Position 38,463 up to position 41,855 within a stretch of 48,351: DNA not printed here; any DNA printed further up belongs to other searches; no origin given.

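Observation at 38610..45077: Orphan 2155-aa giant protein with no recognisable enzymatic domain, immediately downstream of ftsK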

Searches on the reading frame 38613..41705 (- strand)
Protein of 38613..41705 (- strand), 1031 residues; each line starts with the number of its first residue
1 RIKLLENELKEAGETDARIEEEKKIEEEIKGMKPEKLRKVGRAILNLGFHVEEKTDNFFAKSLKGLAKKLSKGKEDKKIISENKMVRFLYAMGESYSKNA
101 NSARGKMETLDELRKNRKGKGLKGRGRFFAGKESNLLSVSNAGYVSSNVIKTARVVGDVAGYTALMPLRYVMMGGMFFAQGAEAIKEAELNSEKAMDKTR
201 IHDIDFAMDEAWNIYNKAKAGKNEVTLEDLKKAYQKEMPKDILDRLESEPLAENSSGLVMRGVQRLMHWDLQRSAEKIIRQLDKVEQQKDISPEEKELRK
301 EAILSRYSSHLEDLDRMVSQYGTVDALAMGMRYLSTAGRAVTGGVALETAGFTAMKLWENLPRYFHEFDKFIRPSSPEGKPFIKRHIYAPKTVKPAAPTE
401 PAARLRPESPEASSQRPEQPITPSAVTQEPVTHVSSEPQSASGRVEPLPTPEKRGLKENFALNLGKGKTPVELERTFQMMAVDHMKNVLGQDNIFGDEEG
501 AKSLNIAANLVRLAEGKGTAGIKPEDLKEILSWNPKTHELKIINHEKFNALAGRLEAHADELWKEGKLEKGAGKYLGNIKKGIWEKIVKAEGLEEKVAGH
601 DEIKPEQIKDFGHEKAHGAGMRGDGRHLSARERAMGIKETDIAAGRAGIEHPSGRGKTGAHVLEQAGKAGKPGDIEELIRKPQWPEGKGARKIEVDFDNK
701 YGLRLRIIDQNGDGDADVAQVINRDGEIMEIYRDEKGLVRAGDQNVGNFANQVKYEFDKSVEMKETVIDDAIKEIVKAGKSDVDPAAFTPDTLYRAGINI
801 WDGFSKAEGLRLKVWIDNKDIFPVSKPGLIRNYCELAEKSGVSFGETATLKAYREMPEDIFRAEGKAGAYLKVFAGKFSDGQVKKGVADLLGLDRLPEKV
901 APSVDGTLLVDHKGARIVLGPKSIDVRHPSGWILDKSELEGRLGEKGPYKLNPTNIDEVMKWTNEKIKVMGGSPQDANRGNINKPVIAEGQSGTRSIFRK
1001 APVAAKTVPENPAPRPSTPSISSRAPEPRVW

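Call 30: search_protein_representatives(protein=window:38613-41480:-)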
Query: 956 residues. Proteins with E-value up to 0.001 (for the whole library): 377; up to 1e-10: 335; up to 1e-30: 143. The best 150 are listed.
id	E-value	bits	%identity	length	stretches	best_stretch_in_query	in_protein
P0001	0.0e+00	2150.1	100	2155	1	1-956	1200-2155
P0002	2.1e-102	360.5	47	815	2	63-319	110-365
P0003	1.2e-86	308.3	43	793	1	66-540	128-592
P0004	5.2e-86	306.2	41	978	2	48-305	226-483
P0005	1.5e-77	278.2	40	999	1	50-539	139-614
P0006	5.6e-70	253.2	40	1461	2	8-288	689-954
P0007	3.9e-69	250.4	44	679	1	188-538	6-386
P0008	1.0e-66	242.4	37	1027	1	19-541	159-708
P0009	1.4e-63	232.0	49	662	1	7-292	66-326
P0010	2.8e-61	224.4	41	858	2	62-288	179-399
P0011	2.9e-60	221.0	49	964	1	63-289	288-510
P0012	9.3e-58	212.7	39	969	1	36-383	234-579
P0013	3.8e-57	210.7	42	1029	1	36-303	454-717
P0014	4.8e-57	210.4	40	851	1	35-298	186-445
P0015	1.5e-56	208.8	39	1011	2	64-329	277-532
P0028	1.8e-51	191.9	46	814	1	66-297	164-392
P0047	5.8e-45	170.4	33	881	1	63-519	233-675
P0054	8.0e-44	166.6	52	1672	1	361-539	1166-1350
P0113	9.2e-35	136.6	44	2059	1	340-523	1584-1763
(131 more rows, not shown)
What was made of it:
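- On Unnamed Patescibacteria module-A family: 143 clusters at E<=1e-30 (call 30).
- Checked: An exhaustive HMMER search with residues 1200-2155 finds 377 clusters at E<=1e-3, 143 of them at E<=1e-30 (call 30).
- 377 clusters match, 143 of them at E<=1e-30 (call 30). There are hundreds of homologues (call 30).
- Tried and rejected: The exhaustive HMMER search was the one that worked (call 30).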

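Call 33: search_protein_families(library=pfam, proteins=[P0002, P0003, P0005, P0008, P0047, P0113, P0006, P0054], max_evalue=0.01)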
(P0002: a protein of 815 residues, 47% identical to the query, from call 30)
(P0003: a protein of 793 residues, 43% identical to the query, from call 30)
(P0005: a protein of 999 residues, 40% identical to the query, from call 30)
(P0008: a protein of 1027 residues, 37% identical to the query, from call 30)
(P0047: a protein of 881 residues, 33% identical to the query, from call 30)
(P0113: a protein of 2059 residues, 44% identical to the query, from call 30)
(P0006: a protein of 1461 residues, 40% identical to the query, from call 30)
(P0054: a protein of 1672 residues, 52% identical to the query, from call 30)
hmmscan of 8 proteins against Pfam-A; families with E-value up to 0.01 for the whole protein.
P0002 (815 aa): 0 families

P0003 (793 aa): 0 families

P0005 (999 aa): 0 families

P0008 (1027 aa): 1 family
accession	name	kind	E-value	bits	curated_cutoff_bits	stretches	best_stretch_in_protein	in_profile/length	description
PF08144.17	CPL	-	0.0097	16.6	22.3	0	338-370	23-56/143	CPL (NUC119) domain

P0047 (881 aa): 0 families

P0113 (2059 aa): 0 families

P0006 (1461 aa): 0 families

P0054 (1672 aa): 0 families

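Call 35: find_encoding_contigs(protein=P0028, flank=8000, max_places=2)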
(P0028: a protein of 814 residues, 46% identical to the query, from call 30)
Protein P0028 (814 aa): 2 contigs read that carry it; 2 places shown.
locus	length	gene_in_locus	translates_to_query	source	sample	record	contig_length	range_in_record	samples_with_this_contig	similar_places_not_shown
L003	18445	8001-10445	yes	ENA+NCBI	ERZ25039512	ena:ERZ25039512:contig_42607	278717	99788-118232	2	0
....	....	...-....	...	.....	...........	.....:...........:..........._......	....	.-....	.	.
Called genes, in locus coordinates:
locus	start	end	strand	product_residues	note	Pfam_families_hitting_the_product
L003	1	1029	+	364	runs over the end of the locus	PF13439:Glyco_transf_4, PF20706:GT4-conflict (weak), PF00534:Glycos_transf_1, PF13692:Glyco_trans_1_4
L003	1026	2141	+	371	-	PF13439:Glyco_transf_4, PF20706:GT4-conflict, PF00534:Glycos_transf_1, PF13692:Glyco_trans_1_4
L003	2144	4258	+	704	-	PF13196:DUF4012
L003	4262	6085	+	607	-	PF00009:GTP_EFTU, PF22042:EF-G_D2 (weak), PF14492:EFG_III (weak), PF00679:EFG_C, PF06421:LepA_C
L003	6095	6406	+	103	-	PF04977:DivIC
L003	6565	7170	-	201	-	PF02557:VanY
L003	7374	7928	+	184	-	PF01862:PvlArgDC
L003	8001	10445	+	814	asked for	-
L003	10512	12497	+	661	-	PF00270:DEAD (faint), PF04851:ResIII, PF17757:UvrB_inter, PF27431:UvrB_3rd, PF00271:Helicase_C, PF12344:UvrB, PF02151:UVR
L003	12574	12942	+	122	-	PF02482:Ribosomal_S30AE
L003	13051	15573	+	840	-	PF00005:ABC_tran (faint), PF02463:SMC_N (faint), PF13191:AAA_16 (faint), PF13304:AAA_21 (faint), PF13555:AAA_29 (faint), PF20703:nSTAND1 (faint), PF17760:UvrA_inter, PF00684:DnaJ_CXXCXGXG (faint)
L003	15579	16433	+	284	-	PF01734:Patatin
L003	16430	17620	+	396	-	PF01541:GIY-YIG (weak), PF27096:UvrC_M, PF02151:UVR (weak), PF08459:UvrC_RNaseH_dom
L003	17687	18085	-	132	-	-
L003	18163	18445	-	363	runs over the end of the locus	-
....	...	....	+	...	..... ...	-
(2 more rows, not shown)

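Call 83: search_dna_similar(query=window:38613-41705:-, collection=phages, mode=protein, max_evalue=0.001)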
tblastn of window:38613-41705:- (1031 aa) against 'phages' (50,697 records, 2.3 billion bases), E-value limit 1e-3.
No match.

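Call 86: search_dna_similar(query=window:38613-41705:-, collection=plasmids, mode=protein, max_evalue=0.001)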
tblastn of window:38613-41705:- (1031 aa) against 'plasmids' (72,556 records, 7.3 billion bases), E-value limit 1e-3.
No match.
